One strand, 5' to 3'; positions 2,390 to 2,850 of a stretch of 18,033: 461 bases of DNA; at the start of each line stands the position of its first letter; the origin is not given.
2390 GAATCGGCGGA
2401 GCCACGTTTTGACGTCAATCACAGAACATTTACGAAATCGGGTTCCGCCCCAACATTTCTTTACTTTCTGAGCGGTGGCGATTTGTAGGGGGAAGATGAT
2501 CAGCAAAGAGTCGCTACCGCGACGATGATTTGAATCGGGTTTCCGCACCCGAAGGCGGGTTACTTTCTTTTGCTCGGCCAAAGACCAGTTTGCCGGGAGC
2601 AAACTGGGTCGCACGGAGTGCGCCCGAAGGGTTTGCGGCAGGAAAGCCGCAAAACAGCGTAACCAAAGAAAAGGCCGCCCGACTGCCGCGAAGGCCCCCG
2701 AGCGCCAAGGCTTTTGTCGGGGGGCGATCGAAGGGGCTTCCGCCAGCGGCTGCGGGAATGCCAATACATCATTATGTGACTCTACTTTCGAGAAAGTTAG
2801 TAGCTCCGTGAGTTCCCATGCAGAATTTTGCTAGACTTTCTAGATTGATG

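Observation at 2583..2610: Dispersed CGGGA-loop hairpin family with covarying stems (2583-2610, 16412-16439 and every tandem-repeat unit)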

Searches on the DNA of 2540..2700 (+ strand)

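Call 56: build_rna_model(alignment_id=A1, structure=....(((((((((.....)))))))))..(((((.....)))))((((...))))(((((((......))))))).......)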
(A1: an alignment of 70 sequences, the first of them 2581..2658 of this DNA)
Model R1 built from alignment A1 (70 sequences, 82 columns); structure: as given.
model positions 79; base pairs 25; branch points 3; effective number of sequences 4.83; information 0.717 bits per position. Calibrated on 0.2 Mb of random sequence (short: E-values are rough).
structure used (alignment columns):
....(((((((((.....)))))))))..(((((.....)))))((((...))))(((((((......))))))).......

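Call 57: search_with_rna_model(model_id=R1, source=window, filters=off, max_evalue=10, show_alignments=8)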
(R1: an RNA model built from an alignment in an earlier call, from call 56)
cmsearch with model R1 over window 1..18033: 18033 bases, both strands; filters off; matches with E-value up to 10: 44.
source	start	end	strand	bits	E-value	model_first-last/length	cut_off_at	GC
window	2581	2658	+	68.4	3.2e-14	1-79/79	no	0.62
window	16409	16486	+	65.7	1.3e-13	1-79/79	no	0.65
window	17954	18022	-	65.1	1.8e-13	1-79/79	no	0.67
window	56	124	-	64.7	2.1e-13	1-79/79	no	0.7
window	182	250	-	45.7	3.4e-09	1-79/79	no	0.75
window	1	55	-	25.6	9.1e-05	5-73/79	no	0.73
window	125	181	-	21.2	0.00089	5-73/79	no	0.79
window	2528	2611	-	10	0.26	1-79/79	no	0.55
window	13657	13749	-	9.9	0.27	1-79/79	no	0.62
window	11571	11637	-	9.7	0.3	1-79/79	no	0.58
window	13487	13503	-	7.4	0.99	8-24/79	no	0.82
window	31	125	+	6.5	1.5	1-79/79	no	0.68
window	14994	15076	+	6.2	1.8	1-79/79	no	0.66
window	7948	8015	+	5.4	2.8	1-79/79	no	0.68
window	17141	17162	+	5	3.4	5-27/79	no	0.91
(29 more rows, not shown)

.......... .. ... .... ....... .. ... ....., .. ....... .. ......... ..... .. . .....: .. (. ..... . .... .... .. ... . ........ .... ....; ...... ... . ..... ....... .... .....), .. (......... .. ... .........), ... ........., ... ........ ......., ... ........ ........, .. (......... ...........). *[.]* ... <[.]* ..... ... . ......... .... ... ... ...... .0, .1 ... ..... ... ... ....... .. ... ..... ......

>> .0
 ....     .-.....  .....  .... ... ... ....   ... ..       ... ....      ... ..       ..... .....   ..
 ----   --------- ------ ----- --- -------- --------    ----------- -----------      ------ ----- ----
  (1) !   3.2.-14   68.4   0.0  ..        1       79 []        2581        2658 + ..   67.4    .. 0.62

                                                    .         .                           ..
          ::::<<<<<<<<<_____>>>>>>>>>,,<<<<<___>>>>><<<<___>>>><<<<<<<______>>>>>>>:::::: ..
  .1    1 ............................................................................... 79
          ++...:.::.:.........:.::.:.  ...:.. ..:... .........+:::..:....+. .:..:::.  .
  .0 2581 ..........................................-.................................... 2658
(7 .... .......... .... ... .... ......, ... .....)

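Call 58: search_with_rna_model(model_id=R1, sources=[L007, L008, L009, L010, L011, L012, L013, L014, L015, L016, L017, L018, L019, L020, L021, L022, L023, L024, L025, L026, L027, L028, L029, L030, L031, L032, L033, L034, L035, L036, L037, L038, L039, L040, L041, L042, L043, L044, L045, L046, L047, L048, L049, L050, L051, L052, L053, L054, L055, L056, L057, L058, L059, L060, L061, L062, L063, L064, L065, L066, L067, L068, L069, L070, L071, L072, L073, L074, L075, L076, L077, L078, L079, L080, L081, L082, L083, L084, L085, L086, L087, L088, L089, L090, L091, L092, L093, L094, L095, L096, L097, L098, L099, L100, L101, L102, L103, L104, L105, L106], max_evalue=0.001)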
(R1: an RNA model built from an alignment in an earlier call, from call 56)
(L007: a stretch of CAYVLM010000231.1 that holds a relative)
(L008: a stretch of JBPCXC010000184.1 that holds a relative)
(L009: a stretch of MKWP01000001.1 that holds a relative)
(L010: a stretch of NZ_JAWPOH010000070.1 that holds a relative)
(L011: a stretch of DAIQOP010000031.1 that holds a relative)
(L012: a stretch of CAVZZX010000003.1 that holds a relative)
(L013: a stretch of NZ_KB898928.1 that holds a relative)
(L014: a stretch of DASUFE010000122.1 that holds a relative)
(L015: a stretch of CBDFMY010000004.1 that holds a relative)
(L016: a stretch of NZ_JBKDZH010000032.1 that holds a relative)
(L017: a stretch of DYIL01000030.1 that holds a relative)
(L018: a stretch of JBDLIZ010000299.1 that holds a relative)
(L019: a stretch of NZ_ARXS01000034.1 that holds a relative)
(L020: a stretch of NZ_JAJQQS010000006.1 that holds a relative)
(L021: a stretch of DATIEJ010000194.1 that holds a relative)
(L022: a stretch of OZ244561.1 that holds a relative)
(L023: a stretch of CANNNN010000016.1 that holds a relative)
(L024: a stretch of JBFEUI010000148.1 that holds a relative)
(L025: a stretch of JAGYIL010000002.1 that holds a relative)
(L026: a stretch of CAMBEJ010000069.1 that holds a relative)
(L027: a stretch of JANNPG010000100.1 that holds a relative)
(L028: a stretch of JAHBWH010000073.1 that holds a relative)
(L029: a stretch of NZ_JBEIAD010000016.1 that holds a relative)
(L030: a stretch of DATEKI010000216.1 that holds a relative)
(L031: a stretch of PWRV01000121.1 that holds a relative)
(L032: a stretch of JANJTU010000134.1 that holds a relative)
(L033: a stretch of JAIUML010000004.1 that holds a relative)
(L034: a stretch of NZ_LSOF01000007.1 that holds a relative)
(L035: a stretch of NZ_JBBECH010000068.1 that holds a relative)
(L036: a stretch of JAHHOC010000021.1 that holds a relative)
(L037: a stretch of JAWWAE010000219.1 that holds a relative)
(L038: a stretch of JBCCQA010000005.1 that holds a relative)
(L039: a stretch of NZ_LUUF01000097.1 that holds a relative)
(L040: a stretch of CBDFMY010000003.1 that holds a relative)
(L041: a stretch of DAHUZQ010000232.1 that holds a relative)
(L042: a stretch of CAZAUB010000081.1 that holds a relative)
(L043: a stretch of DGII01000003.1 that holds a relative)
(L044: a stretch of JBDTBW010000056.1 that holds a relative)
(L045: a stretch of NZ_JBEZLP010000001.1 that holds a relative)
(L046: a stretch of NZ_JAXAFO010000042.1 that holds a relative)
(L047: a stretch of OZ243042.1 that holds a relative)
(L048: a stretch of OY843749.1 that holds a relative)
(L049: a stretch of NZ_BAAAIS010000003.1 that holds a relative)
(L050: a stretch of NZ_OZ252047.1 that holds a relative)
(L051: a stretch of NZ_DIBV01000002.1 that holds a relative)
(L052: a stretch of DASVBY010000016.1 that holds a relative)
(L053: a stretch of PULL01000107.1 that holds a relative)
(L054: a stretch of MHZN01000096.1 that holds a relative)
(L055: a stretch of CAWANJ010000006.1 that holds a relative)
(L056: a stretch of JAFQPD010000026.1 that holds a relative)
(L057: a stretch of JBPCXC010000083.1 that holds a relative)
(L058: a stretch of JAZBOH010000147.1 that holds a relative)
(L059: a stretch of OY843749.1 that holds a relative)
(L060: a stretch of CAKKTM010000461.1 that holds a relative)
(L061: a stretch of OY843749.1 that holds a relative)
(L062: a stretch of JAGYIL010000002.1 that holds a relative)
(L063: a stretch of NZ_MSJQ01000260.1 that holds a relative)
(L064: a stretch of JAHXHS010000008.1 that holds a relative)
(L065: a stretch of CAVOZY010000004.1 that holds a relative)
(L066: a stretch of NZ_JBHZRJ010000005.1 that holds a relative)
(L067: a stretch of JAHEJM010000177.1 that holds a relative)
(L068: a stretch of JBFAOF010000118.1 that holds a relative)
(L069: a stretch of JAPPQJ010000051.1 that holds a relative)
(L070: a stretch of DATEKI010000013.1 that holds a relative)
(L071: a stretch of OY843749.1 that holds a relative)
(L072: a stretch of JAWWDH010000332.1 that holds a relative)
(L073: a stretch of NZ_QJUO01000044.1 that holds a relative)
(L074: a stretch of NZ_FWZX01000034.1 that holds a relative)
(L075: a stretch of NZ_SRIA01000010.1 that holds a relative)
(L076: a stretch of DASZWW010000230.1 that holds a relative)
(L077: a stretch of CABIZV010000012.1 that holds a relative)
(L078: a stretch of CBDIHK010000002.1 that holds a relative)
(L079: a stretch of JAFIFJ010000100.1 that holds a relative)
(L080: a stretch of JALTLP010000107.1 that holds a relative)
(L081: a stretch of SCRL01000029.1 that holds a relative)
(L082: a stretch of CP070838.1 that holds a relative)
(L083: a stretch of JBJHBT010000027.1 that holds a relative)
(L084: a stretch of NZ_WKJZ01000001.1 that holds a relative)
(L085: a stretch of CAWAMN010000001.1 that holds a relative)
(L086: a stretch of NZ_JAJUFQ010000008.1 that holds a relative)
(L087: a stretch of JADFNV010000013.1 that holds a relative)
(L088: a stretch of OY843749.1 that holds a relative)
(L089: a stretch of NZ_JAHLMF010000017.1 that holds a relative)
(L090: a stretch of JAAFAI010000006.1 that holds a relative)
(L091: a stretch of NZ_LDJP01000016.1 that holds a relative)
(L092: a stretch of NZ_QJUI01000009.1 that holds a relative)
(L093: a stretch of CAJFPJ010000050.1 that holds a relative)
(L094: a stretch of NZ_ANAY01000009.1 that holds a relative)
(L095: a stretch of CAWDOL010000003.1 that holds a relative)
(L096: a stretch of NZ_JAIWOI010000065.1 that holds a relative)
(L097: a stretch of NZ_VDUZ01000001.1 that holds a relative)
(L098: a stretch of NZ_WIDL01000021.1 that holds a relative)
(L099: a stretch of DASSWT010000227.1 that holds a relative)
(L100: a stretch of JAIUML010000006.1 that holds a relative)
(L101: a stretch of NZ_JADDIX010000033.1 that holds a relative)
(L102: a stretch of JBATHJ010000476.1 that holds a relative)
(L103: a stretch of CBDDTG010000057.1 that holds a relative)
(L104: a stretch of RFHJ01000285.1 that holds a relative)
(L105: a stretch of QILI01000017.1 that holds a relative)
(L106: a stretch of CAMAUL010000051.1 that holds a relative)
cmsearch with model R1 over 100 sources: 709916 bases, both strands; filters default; matches with E-value up to 0.001: 97.
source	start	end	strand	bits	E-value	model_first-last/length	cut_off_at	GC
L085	4327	4405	+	86.9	1e-16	1-79/79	no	0.68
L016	7189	7268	+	86.5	1.3e-16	1-79/79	no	0.54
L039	3502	3581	+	85.9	1.7e-16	1-79/79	no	0.59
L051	1922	2000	+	84.7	3.2e-16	1-79/79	no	0.59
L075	6364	6442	+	83.1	7.1e-16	1-79/79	no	0.57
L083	624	701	+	82.9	7.9e-16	1-79/79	no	0.63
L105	4458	4535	-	82.8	8.4e-16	1-79/79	no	0.6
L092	4244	4323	+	82.5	1e-15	1-79/79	no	0.6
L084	4579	4659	-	81.7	1.4e-15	1-79/79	no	0.57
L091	497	577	+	81.4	1.7e-15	1-79/79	no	0.58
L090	3253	3331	-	81.2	1.9e-15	1-79/79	no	0.63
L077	185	264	+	81.2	1.9e-15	1-79/79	no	0.64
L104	672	750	-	80.6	2.6e-15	1-79/79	no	0.61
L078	6937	7015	-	80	3.4e-15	1-79/79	no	0.48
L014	6217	6293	+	79.6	4.3e-15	1-79/79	no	0.57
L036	7747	7825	+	78.9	6e-15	1-79/79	no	0.56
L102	744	822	+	78.9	6e-15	1-79/79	no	0.49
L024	4576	4654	-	77.4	1.3e-14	1-79/79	no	0.58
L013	6261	6339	-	77.3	1.4e-14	1-79/79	no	0.67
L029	3695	3775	-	76.7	1.9e-14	1-79/79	no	0.57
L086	2383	2461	+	76.6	2e-14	1-79/79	no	0.65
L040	5392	5469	-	76.5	2.1e-14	1-79/79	no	0.56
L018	6630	6707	+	76.4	2.2e-14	1-79/79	no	0.59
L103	134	213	-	76.2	2.4e-14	1-79/79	no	0.61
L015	5683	5760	-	76.1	2.5e-14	1-79/79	no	0.58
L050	4041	4118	+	76.1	2.5e-14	1-79/79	no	0.58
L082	443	520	+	75.4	3.7e-14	1-79/79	no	0.5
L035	6960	7037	-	75.3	3.8e-14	1-79/79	no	0.55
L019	5157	5237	+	74.2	6.5e-14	1-79/79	no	0.56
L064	3820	3895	-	73.4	9.9e-14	1-79/79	no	0.67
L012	1427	1504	+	73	1.2e-13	1-79/79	no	0.59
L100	4732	4809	-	73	1.2e-13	1-79/79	no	0.56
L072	3676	3756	+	72.7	1.4e-13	1-79/79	no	0.54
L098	4863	4942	+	72.4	1.6e-13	1-79/79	no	0.61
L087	7866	7942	+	71.6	2.5e-13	1-79/79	no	0.61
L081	3145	3223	-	71.3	2.9e-13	1-79/79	no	0.61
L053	3302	3380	-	71.3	2.9e-13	1-79/79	no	0.7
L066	123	200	-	71.2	3e-13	1-79/79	no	0.56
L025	842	919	+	70.9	3.6e-13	1-79/79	no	0.56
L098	2026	2108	+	70.8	3.7e-13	1-79/79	no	0.6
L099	2214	2291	+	70.6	4.2e-13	1-79/79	no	0.55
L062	1760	1837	+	70.6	4.2e-13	1-79/79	no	0.55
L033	7882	7959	+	70.5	4.3e-13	1-79/79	no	0.63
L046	6393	6471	-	69.4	7.5e-13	1-79/79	no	0.61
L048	74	143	+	69.3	8e-13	1-79/79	no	0.6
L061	4359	4428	-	69.3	8e-13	1-79/79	no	0.6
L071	7834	7903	-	69.3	8e-13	1-79/79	no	0.6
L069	645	714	+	69.3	8.1e-13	1-79/79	no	0.56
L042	1756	1824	-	69.1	8.8e-13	1-79/79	no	0.52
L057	788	867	-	69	9.5e-13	1-79/79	no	0.55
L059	1532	1601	+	68.6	1.2e-12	1-79/79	no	0.5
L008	2469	2547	+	68.6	1.2e-12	1-79/79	no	0.63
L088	921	991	+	68.2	1.4e-12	1-79/79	no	0.46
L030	2017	2105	+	68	1.5e-12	1-79/79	no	0.65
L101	2703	2782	-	67.6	1.9e-12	1-79/79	no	0.62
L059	7344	7414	+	67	2.6e-12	1-79/79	no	0.48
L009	1107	1183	-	65.5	5.6e-12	1-79/79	no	0.75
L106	6057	6125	-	65.1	6.9e-12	1-79/79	no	0.61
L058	7548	7622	-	63.9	1.3e-11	1-79/79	no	0.56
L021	5616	5691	-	63.7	1.4e-11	1-79/79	no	0.75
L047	3146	3215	+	62.7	2.3e-11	1-79/79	no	0.54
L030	2572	2649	-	62.5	2.6e-11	1-79/79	no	0.76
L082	372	442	+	61.4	4.6e-11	1-79/79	no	0.62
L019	6538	6619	-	61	5.5e-11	1-79/79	no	0.65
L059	1658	1728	+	60.5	7.2e-11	1-79/79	no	0.58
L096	1318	1397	-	60.3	7.8e-11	1-79/79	no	0.47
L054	927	1007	+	60.2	8.2e-11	1-79/79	no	0.58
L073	6758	6837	-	59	1.5e-10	1-79/79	no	0.55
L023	4301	4375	+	58.8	1.7e-10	1-79/79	no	0.69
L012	1777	1864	+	58.7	1.7e-10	1-79/79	no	0.62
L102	646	724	-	58.5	2e-10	1-79/79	no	0.46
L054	6878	6949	+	58.4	2.1e-10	1-79/79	no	0.57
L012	1590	1677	+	58.3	2.2e-10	1-79/79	no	0.6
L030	2276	2364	+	58.2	2.3e-10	1-79/79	no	0.54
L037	216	294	+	57.4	3.5e-10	1-79/79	no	0.68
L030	7838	7914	-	55.6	8.7e-10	1-79/79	no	0.62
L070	55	132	+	55.1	1.1e-09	1-79/79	no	0.73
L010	6868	6942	-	54.9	1.2e-09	1-79/79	no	0.63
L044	7847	7923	-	54.4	1.5e-09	1-79/79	no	0.77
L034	211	291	-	53.1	3e-09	1-79/79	no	0.59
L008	5675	5753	+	51.1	8.3e-09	1-79/79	no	0.58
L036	7676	7737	+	50.4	1.2e-08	1-79/79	no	0.53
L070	4107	4183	-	47.1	6.5e-08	1-79/79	no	0.77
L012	1939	2016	+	46.6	8.4e-08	1-79/79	no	0.65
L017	319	399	+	46.4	9.5e-08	1-79/79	no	0.59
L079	7612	7666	+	44.3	2.6e-07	1-56/79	3'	0.75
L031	1419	1496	+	44.3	2.7e-07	1-79/79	no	0.74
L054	6950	7022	+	44.1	3e-07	1-79/79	no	0.56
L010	7012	7080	-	40.3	2.1e-06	1-79/79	no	0.65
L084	4431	4508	-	38.9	4.3e-06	1-79/79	no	0.59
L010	6943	7011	-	38.5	5.2e-06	1-79/79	no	0.62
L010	7081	7149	-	37.8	7.2e-06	1-79/79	no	0.64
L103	280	356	-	36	1.9e-05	1-79/79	no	0.64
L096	1161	1249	-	33.2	7.8e-05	1-79/79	no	0.45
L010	7150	7218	-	32.8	9.4e-05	1-79/79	no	0.67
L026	3980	4048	+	30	0.00039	1-79/79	no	0.61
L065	6109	6181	-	28.8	0.00071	1-79/79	no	0.71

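Call 59: search_with_rna_model(model_id=R1, sources=[L107, L108, L109, L110, L111, L112, L113, L114, L115, L116, L117, L118, L119, L120, L121, L122, L123, L124, L125, L126, L127, L128, L129, L130, L131, L132, L133, L134, L135, L136, L137, L138, L139, L140, L141, L142, L143, L144, L145, L146, L147, L148, L149, L150, L151, L152, L153, L154, L155, L156, L157, L158, L159, L160, L161, L162, L163, L164, L165, L166, L167, L168, L169, L170, L171, L172, L173, L174, L175, L176, L177, L178], max_evalue=0.01)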
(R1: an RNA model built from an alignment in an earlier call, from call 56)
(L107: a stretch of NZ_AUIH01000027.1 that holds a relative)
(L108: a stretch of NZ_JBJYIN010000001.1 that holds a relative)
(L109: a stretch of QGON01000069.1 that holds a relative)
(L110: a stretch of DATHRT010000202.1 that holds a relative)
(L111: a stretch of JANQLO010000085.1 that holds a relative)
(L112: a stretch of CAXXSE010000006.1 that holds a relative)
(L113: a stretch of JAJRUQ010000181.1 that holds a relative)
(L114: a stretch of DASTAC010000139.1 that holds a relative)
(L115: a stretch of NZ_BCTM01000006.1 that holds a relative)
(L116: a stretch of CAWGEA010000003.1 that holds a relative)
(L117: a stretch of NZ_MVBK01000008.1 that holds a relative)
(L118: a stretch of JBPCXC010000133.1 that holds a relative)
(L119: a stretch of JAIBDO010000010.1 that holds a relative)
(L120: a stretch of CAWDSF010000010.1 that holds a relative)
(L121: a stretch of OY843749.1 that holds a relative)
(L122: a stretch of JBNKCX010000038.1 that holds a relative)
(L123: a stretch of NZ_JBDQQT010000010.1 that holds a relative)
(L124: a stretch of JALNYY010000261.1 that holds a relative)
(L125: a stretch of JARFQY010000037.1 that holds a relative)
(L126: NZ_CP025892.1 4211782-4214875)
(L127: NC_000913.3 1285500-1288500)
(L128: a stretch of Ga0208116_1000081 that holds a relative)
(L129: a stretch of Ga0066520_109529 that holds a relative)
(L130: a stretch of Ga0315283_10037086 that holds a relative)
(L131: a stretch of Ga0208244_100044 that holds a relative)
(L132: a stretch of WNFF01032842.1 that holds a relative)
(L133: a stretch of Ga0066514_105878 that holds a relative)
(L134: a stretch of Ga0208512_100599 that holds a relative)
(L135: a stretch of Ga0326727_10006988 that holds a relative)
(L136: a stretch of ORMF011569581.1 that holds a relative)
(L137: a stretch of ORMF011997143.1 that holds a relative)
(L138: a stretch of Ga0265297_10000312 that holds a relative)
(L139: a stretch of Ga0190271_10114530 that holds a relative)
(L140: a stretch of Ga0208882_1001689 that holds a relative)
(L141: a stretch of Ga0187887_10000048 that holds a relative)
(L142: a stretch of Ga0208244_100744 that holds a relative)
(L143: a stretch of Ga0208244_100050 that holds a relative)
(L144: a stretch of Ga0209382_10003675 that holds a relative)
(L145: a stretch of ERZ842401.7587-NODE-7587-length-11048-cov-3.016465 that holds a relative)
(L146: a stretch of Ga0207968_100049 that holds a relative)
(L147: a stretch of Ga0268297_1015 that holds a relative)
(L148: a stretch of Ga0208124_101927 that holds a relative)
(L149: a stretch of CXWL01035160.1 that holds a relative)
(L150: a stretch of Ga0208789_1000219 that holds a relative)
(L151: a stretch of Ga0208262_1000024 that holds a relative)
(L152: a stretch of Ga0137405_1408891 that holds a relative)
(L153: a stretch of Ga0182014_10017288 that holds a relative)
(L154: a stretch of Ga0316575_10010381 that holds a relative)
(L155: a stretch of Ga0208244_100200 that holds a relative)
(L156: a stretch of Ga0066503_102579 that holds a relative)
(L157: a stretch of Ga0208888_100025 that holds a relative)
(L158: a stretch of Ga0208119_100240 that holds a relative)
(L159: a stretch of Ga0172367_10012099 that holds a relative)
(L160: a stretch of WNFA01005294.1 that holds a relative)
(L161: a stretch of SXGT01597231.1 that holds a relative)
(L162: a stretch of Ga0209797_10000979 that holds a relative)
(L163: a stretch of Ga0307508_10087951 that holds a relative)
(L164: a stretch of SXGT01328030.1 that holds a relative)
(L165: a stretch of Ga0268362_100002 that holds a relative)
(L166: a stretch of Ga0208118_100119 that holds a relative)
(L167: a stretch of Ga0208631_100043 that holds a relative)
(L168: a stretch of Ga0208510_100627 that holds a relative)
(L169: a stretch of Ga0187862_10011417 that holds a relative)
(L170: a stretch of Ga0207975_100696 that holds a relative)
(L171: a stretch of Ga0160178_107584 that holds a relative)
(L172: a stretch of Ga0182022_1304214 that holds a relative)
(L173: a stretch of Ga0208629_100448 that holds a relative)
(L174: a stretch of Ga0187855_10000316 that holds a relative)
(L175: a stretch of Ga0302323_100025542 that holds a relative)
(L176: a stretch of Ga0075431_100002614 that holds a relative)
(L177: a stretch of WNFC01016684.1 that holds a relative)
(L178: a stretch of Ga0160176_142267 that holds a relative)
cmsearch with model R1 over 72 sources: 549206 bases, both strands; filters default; matches with E-value up to 0.01: 58.
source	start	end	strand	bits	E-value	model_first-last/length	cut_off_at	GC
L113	3491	3568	-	81.8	1.1e-15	1-79/79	no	0.45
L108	2624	2702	-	80.5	2.1e-15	1-79/79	no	0.52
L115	5756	5835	+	79.6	3.3e-15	1-79/79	no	0.59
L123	5730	5809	+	78.7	5.2e-15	1-79/79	no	0.65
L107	2326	2403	-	75.8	2.3e-14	1-79/79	no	0.56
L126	1501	1580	+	75.8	2.3e-14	1-79/79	no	0.65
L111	6909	6987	+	75.7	2.4e-14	1-79/79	no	0.65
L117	5455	5533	-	75.5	2.6e-14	1-79/79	no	0.65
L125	6103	6178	-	75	3.4e-14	1-79/79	no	0.59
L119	1193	1268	+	74.3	4.8e-14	1-79/79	no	0.58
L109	3305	3383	-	74.2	5.1e-14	1-79/79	no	0.57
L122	3194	3271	-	73.1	8.8e-14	1-79/79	no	0.64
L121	4058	4127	+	68.3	1e-12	1-79/79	no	0.47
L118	3680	3756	+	67.6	1.5e-12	1-79/79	no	0.56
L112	5051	5129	+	67.5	1.5e-12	1-79/79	no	0.56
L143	6038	6106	-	62.5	2e-11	1-79/79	no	0.72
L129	2431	2499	-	62.5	2e-11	1-79/79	no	0.72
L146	7609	7677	-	62.5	2e-11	1-79/79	no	0.72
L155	960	1028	+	62.5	2e-11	1-79/79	no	0.72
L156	190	258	+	62.5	2e-11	1-79/79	no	0.72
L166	6125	6193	+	62.5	2e-11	1-79/79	no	0.72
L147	3252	3320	+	60.8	4.8e-11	1-79/79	no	0.67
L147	1391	1459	+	59.6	8.5e-11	1-79/79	no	0.71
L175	670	744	-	59.3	1e-10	1-79/79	no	0.63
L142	637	705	+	59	1.2e-10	1-79/79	no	0.74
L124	1618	1692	+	58.5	1.5e-10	1-79/79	no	0.68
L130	1076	1150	+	58.2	1.8e-10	1-79/79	no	0.64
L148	2178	2252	+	57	3.2e-10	1-79/79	no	0.65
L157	1840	1914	-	57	3.2e-10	1-79/79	no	0.65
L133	3193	3267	+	57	3.2e-10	1-79/79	no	0.65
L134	1649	1723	+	57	3.2e-10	1-79/79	no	0.65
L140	6248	6322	-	57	3.2e-10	1-79/79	no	0.65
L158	6924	6998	-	57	3.2e-10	1-79/79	no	0.65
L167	5407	5481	-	57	3.2e-10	1-79/79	no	0.65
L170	8978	9052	-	57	3.2e-10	1-79/79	no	0.65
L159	1410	1478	-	56.9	3.5e-10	1-79/79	no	0.71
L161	3147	3215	+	56.9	3.5e-10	1-79/79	no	0.71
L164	2124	2192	-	56.9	3.5e-10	1-79/79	no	0.71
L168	1628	1702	-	56.8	3.6e-10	1-79/79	no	0.65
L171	5730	5804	+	56.8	3.6e-10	1-79/79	no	0.65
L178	1769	1843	+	56.8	3.6e-10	1-79/79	no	0.65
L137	439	513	-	55.9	5.7e-10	1-79/79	no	0.63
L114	982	1057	+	54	1.5e-09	1-79/79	no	0.75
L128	124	198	+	53.9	1.5e-09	1-79/79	no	0.6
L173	2850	2924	-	53.9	1.5e-09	1-79/79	no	0.6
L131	3651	3719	-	53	2.5e-09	1-79/79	no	0.71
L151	13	87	-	52.9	2.6e-09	1-79/79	no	0.63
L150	3183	3257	-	49.7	1.3e-08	1-79/79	no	0.64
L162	13648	13722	+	49.4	1.6e-08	1-79/79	no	0.61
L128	55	123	+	41.7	7.9e-07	1-79/79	no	0.64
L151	88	156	-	41.7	7.9e-07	1-79/79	no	0.64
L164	2004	2072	-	41.1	1.1e-06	1-79/79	no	0.52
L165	3475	3543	+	39.3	2.7e-06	1-79/79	no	0.65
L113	3815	3897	-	31.5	0.00014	1-79/79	no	0.55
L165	3416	3482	-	30.2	0.00027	1-79/79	no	0.61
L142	218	270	+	27.3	0.0012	1-79/79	no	0.68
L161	3267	3335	+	27.1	0.0013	1-79/79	no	0.52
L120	1772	1849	+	26.1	0.0022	1-79/79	no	0.65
